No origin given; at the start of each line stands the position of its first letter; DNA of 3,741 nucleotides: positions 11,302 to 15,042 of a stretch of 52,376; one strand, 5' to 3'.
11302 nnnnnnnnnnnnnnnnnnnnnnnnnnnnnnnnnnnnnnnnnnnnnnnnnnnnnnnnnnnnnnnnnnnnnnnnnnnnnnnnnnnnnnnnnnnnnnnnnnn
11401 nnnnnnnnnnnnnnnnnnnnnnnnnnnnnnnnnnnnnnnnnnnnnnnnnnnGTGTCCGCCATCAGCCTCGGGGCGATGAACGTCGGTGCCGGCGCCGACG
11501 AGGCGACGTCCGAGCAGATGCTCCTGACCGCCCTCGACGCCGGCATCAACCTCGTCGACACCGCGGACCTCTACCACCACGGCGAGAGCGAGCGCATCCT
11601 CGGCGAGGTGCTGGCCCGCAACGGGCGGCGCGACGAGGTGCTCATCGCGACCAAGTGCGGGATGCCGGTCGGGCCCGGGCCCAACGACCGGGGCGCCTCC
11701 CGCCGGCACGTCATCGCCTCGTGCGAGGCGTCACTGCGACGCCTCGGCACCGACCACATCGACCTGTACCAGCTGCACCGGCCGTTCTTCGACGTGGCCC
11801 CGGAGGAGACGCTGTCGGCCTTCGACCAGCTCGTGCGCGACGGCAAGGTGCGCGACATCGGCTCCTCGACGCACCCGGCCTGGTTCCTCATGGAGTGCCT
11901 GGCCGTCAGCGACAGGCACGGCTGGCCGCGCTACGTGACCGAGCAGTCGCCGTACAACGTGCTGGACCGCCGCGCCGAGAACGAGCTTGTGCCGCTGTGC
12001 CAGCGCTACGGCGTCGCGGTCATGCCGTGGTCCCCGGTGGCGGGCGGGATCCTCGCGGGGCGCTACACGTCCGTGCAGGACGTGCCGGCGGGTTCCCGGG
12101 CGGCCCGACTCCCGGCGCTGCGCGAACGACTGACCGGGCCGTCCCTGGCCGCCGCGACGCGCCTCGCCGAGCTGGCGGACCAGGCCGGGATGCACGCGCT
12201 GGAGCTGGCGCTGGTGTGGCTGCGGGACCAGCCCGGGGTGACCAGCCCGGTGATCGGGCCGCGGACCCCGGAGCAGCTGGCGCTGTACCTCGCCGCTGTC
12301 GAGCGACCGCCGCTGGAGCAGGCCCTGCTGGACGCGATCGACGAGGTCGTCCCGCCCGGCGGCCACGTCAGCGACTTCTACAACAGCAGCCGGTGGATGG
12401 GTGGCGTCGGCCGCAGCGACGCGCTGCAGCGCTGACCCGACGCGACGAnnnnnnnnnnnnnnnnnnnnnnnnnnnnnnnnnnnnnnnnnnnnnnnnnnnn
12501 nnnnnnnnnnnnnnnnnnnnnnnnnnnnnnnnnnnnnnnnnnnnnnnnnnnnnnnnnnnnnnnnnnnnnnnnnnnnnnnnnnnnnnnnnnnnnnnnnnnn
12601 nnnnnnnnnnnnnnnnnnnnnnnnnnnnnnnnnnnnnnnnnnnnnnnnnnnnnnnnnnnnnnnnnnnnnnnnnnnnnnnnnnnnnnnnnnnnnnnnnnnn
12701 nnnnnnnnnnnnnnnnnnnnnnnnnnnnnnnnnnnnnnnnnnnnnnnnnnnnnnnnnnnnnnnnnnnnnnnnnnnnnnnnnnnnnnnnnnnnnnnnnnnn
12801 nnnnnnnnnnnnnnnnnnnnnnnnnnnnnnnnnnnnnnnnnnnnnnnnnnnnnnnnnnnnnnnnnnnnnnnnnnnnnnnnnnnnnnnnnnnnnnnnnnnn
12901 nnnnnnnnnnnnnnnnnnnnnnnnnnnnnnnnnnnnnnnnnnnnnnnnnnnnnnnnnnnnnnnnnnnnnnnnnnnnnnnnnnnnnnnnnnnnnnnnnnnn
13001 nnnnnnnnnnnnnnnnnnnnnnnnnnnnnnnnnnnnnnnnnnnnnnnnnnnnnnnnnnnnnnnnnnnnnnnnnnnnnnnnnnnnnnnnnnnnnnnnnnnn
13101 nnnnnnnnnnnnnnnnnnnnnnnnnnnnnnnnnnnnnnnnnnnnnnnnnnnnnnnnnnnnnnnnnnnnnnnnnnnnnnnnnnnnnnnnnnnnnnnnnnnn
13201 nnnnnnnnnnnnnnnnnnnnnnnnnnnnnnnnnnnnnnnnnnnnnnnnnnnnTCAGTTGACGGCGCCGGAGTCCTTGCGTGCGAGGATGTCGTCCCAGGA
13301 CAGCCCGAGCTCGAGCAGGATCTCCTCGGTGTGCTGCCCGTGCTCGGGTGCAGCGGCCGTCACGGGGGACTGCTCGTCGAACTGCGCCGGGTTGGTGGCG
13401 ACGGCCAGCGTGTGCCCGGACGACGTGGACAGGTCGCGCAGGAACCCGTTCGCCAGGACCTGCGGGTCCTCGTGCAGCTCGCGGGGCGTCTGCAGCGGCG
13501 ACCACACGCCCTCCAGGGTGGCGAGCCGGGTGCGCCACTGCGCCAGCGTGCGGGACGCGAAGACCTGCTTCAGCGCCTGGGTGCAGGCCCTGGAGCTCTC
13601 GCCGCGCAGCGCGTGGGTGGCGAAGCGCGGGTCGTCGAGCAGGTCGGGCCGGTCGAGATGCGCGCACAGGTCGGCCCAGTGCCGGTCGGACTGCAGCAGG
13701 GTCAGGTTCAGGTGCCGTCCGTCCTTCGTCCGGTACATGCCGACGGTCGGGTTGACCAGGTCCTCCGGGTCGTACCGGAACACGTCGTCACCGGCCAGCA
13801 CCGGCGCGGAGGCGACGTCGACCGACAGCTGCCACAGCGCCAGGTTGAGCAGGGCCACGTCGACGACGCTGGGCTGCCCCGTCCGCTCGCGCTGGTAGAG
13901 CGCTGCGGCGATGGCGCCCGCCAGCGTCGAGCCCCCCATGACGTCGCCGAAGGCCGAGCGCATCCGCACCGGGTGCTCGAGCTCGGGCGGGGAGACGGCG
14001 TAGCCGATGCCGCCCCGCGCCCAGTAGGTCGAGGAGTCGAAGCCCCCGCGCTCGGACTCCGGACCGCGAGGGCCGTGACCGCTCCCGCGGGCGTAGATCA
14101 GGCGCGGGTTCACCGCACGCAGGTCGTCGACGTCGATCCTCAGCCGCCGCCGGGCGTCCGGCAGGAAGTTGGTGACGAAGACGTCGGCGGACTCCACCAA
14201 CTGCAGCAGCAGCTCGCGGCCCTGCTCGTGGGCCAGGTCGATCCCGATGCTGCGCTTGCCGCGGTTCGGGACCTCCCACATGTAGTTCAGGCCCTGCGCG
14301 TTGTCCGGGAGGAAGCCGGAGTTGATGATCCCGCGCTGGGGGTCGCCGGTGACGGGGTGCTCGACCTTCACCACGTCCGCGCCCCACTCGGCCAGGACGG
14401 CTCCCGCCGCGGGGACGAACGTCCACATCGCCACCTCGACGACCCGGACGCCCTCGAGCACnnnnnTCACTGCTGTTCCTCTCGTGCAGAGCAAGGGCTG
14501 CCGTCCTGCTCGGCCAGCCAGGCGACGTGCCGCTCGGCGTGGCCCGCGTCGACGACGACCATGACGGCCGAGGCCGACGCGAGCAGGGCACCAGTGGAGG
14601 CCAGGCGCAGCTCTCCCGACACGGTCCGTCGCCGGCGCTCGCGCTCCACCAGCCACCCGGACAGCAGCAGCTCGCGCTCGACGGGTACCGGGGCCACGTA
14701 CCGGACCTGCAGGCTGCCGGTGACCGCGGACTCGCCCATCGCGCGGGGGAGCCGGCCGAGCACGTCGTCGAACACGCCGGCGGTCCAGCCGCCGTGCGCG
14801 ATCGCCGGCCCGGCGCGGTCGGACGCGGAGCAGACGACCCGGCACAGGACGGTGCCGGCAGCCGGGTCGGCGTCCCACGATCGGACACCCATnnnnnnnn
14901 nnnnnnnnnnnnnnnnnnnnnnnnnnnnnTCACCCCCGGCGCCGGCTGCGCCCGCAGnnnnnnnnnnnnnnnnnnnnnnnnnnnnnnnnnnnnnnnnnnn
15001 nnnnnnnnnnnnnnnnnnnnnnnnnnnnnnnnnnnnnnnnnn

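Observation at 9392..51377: Island-wide family of 20-bp (GA)ACAG-N12-CTGT(TC)-like elements in promoter regions, suggesting one regulon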

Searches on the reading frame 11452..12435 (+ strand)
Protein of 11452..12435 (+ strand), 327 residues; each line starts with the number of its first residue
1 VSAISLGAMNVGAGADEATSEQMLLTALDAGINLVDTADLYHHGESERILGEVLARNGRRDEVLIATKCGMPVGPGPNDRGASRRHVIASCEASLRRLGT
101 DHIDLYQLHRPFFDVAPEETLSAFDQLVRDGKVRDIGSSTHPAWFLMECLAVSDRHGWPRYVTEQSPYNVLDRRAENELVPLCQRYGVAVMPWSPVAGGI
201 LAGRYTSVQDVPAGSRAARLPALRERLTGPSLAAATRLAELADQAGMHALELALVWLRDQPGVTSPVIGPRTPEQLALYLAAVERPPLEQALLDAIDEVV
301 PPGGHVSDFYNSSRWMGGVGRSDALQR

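Call 11: search_protein_families(library=pfam, proteins=[window:11452-12435:+])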
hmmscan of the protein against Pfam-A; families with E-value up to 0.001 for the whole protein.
window:11452-12435:+ (327 aa): 1 family
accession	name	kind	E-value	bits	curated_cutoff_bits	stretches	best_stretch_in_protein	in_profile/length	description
PF00248.27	Aldo_ket_red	-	1.2e-72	244.8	24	1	4-300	2-290/291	Aldo/keto reductase family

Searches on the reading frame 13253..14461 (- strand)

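Call 11: search_protein_families(library=pfam, proteins=[window:13253-14461:-])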
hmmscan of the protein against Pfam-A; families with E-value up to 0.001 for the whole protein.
window:13253-14461:- (402 aa): 1 family
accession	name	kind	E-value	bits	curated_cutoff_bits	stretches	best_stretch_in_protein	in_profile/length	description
PF02515.22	CoA_transf_3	-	1e-95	321.4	23.3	1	2-378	1-366/366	CoA-transferase family III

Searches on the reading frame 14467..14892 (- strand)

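Call 11: search_protein_families(library=pfam, proteins=[window:14467-14892:-])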
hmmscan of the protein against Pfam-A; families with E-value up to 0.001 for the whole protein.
window:14467-14892:- (141 aa): 2 families
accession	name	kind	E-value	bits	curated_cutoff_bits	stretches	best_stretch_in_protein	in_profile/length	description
PF03061.28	4HBT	-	1.1e-06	29.2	20.6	1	31-97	3-72/79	Thioesterase superfamily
PF01575.25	MaoC_dehydratas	-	0.00012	22.1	27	1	28-100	49-120/123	MaoC like domain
